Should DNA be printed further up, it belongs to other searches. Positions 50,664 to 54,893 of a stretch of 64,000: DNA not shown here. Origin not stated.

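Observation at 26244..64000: Single giant ORF (>37.7 kb, >12,585 codons in view) missing from the ORF track; open to the window edge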

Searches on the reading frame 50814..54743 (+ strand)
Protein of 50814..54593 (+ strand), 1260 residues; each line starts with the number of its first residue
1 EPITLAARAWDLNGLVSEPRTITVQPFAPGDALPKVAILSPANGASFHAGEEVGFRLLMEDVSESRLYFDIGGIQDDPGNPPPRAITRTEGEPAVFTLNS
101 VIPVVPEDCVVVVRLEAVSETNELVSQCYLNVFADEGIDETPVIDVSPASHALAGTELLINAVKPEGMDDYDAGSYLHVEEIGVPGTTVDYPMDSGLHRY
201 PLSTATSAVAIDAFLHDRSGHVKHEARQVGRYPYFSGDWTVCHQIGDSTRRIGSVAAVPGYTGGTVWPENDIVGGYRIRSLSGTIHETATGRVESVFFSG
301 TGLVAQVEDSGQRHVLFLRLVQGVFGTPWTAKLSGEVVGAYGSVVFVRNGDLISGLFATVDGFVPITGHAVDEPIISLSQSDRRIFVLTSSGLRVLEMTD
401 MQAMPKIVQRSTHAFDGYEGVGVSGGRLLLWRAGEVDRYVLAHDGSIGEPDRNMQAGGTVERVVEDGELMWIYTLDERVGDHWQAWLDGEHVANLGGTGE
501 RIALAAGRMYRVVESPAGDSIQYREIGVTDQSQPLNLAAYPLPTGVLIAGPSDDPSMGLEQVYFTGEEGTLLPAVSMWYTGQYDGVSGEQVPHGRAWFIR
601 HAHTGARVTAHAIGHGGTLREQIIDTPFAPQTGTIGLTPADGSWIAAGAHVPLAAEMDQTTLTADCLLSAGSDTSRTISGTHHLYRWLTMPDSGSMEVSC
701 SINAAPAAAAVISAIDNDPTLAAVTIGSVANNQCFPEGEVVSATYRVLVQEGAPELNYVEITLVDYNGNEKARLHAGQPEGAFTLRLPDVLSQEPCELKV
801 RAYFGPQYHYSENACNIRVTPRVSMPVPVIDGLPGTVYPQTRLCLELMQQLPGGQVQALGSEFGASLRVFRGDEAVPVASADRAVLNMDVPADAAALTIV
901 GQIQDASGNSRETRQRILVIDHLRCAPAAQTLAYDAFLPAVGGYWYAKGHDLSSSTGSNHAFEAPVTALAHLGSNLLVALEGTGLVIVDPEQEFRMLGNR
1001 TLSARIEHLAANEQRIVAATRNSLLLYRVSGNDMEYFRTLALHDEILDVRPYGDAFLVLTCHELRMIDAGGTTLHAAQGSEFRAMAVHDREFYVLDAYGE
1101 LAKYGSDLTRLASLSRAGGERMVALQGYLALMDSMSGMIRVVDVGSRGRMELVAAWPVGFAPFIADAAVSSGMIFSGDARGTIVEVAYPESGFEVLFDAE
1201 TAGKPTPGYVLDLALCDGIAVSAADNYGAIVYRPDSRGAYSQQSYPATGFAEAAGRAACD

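Call 12: find_homologous_proteins(query=window:50814-54593:+, max_evalue=0.001)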
Query window:50814-54593:+: 8000 candidates shared short words with the query, none scored E <= 0.001.

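Call 45: search_protein_representatives(protein=window:51144-54743:+)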
Query: 1200 residues. Proteins with E-value up to 0.001 (for the whole library): 124; up to 1e-10: 95; up to 1e-30: 52. The best 124 are listed.
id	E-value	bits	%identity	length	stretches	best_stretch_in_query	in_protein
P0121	5.9e-157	541.1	30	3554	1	3-1199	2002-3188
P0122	6.9e-125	434.9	27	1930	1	2-1168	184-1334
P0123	1.4e-115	404.1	28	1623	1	16-1199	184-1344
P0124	7.2e-110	385.2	28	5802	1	10-1198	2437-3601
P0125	8.9e-105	368.3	27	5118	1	10-1198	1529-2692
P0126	2.3e-100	353.7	29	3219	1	11-1199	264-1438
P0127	5.5e-100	352.4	28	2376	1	15-1198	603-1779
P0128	2.1e-95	337.2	29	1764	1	10-823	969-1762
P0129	5.4e-95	335.9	26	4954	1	13-1169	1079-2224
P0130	1.1e-94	334.9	30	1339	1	253-1199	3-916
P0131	2.4e-90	320.5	25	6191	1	16-1196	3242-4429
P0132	1.3e-87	311.4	27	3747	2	612-1196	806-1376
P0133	1.6e-84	301.2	29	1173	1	10-723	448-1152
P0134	1.9e-83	297.6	29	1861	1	1-976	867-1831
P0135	7.8e-82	292.3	25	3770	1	2-1196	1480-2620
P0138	1.7e-75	271.3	37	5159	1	788-1199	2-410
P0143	4.3e-67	243.5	26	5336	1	13-1165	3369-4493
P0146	2.9e-61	224.2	26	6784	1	15-1199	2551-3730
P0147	3.1e-61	224.1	25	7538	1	3-1198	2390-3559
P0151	1.7e-55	205.1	26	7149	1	10-925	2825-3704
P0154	2.8e-51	191.1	24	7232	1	3-953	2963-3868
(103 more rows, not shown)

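Call 47: list_cluster_members(proteins=[P0121, P0124, P0131, P0138, P0143, P0146, P0147, P0151, P0154, P0125])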
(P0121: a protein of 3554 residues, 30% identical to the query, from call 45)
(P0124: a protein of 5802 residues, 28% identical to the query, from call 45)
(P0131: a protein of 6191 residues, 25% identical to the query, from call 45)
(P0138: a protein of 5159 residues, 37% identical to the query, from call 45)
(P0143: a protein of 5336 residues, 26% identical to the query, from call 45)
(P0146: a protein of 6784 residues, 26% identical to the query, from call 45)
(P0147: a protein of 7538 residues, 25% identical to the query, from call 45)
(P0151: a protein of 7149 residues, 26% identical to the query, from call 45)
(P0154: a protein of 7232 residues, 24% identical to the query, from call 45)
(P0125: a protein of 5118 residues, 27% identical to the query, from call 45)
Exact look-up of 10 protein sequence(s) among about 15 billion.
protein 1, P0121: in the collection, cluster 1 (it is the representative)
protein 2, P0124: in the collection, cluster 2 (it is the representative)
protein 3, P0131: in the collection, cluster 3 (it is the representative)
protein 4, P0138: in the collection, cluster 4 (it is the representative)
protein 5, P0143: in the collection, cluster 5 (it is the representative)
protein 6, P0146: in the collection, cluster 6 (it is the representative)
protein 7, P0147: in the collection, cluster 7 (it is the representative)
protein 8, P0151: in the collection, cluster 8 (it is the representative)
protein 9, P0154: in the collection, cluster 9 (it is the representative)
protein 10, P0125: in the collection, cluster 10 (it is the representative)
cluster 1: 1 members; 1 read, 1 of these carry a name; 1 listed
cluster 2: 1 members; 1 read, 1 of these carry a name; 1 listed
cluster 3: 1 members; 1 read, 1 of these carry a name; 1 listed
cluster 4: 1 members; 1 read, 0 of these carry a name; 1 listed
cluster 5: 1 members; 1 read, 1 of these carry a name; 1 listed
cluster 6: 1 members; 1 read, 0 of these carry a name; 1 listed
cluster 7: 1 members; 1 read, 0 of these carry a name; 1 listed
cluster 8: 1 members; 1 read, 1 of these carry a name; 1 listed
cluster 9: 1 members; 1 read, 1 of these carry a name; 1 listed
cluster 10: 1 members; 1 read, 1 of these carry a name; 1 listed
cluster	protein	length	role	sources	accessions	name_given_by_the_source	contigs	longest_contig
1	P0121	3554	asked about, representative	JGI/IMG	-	hypothetical protein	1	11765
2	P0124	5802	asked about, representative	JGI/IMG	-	hypothetical protein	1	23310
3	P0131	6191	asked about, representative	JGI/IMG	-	hypothetical protein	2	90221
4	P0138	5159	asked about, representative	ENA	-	-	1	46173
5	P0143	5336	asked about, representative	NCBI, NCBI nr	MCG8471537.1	MAG: IPT/TIG domain-containing protein, partial [Desulfobacterales bacterium] | IPT/TIG domain-containing protein [Desulfobacterales bacterium]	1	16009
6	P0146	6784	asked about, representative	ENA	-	-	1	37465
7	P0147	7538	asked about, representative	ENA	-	-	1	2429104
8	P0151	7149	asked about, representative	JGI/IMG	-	hypothetical protein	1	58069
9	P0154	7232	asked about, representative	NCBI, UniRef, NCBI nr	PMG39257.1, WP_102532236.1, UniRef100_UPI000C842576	IPT/TIG domain-containing protein [Shewanella sp. 10N.286.52.B9] | IPT/TIG domain-containing protein n=1 Tax=Shewanella sp. 10N.286.52.B9 TaxID=1880837 ...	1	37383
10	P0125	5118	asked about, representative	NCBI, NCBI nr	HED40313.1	MAG TPA: hypothetical protein ENJ13_07775 [Chromatiales bacterium] | hypothetical protein [Chromatiales bacterium]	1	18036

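Call 48: find_encoding_contigs(protein=P0154, flank=10000, max_places=2)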
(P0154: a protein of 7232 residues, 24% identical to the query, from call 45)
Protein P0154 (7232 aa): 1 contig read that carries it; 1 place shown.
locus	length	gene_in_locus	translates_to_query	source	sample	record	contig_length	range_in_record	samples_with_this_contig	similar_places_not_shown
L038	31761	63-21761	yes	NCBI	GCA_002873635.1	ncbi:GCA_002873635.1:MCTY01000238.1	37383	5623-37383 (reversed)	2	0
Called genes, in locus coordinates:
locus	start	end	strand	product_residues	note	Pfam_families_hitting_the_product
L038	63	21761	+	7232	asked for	PF13205:Big_5 (faint), PF01833:TIG (weak), PF18884:TSP3_bac (weak)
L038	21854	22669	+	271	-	PF13145:Rotamase_2, PF13616:Rotamase_3, PF00639:Rotamase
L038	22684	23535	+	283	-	PF13145:Rotamase_2 (weak)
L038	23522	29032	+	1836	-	PF07691:PA14 (faint), PF02412:TSP_3 (faint), PF09136:Glucodextran_B (faint)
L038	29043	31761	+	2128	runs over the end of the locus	PF09134:Invasin_D3 (faint), PF02369:Big_1 (weak)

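Call 49: find_encoding_contigs(protein=P0147, flank=10000, max_places=2)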
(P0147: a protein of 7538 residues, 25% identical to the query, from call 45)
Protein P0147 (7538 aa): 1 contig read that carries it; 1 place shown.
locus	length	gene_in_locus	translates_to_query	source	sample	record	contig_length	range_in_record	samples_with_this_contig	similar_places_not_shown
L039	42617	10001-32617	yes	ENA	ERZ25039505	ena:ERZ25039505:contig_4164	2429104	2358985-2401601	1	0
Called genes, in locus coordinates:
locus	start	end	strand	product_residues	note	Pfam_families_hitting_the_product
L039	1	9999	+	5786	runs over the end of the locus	PF13205:Big_5 (faint), PF15418:DUF4625 (faint), PF17957:Big_7, PF08309:LVIVD (weak), PF01833:TIG (weak), PF08309:LVIVD, PF01833:TIG (weak)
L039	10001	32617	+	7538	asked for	PF13205:Big_5 (faint), PF01833:TIG (weak), PF18884:TSP3_bac (weak), PF13385:Laminin_G_3, PF13540:RCC1_2 (weak), PF25390:WD40_RLD, PF13385:Laminin_G_3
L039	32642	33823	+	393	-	PF13145:Rotamase_2, PF13616:Rotamase_3, PF00639:Rotamase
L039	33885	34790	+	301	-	PF13145:Rotamase_2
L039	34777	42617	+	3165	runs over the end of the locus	PF17957:Big_7 (faint), PF11617:Cu-binding_MopE (faint)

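Call 53: find_encoding_contigs(protein=P0138, flank=10000, max_places=2)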
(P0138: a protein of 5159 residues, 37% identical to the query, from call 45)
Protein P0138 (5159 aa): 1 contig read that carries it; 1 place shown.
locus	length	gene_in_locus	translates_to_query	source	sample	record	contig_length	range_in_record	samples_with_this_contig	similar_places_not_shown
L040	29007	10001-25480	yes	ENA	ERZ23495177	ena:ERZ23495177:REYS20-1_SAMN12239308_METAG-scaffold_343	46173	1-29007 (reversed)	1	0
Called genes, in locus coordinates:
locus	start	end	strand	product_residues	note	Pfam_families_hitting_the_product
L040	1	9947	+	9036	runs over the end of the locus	?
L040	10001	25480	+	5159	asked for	PF13620:CarboxypepD_reg (faint), PF02369:Big_1 (weak), PF13715:CarbopepD_reg_2 (faint), PF15976:CooC_C (faint), PF18884:TSP3_bac (weak), PF17957:Big_7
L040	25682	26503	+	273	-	PF13145:Rotamase_2, PF13616:Rotamase_3, PF00639:Rotamase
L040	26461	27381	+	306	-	PF13145:Rotamase_2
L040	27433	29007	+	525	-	?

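Call 54: find_encoding_contigs(protein=P0131, flank=10000, max_places=2)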
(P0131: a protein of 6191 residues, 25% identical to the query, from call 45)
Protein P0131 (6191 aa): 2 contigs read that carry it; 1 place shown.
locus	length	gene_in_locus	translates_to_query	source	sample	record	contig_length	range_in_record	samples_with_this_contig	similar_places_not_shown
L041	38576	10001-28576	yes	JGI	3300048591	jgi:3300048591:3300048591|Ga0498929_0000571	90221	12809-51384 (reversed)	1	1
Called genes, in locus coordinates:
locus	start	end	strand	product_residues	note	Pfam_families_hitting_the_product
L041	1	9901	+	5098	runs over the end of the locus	PF15418:DUF4625 (faint), PF17957:Big_7, PF13205:Big_5 (faint), PF17957:Big_7 (weak), PF08309:LVIVD (faint), PF01833:TIG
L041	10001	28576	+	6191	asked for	PF01833:TIG, PF13205:Big_5 (faint), PF13620:CarboxypepD_reg (faint), PF01833:TIG, PF02369:Big_1 (faint), PF17957:Big_7, PF18884:TSP3_bac (weak)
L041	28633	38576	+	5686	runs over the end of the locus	PF05048:NosD (weak), PF13229:Beta_helix, PF28492:Beta_helix_4 (weak), PF13229:Beta_helix (weak), PF05048:NosD, PF13229:Beta_helix, PF13229:Beta_helix, PF13229:Beta_helix, +7 more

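Call 55: find_encoding_contigs(protein=P0151, flank=10000, max_places=2)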
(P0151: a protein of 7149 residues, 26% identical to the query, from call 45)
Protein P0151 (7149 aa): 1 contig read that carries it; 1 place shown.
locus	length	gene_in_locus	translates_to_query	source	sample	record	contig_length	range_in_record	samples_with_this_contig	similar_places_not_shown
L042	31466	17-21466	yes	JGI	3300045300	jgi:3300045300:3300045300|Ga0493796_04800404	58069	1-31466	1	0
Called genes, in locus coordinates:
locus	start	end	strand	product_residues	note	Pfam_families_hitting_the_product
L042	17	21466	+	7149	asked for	PF13205:Big_5 (faint), PF17957:Big_7 (faint), PF01833:TIG (weak), PF18884:TSP3_bac (faint)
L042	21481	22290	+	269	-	PF13145:Rotamase_2, PF13616:Rotamase_3, PF00639:Rotamase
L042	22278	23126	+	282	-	PF13145:Rotamase_2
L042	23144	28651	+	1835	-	PF12733:Cadherin-like (faint), PF19077:Big_13 (faint), PF27332:TP_0781 (faint), PF12044:Metallopep (faint), PF09136:Glucodextran_B (weak), PF18884:TSP3_bac (weak), PF09136:Glucodextran_B (weak)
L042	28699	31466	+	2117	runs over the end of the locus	PF01663:Phosphodiest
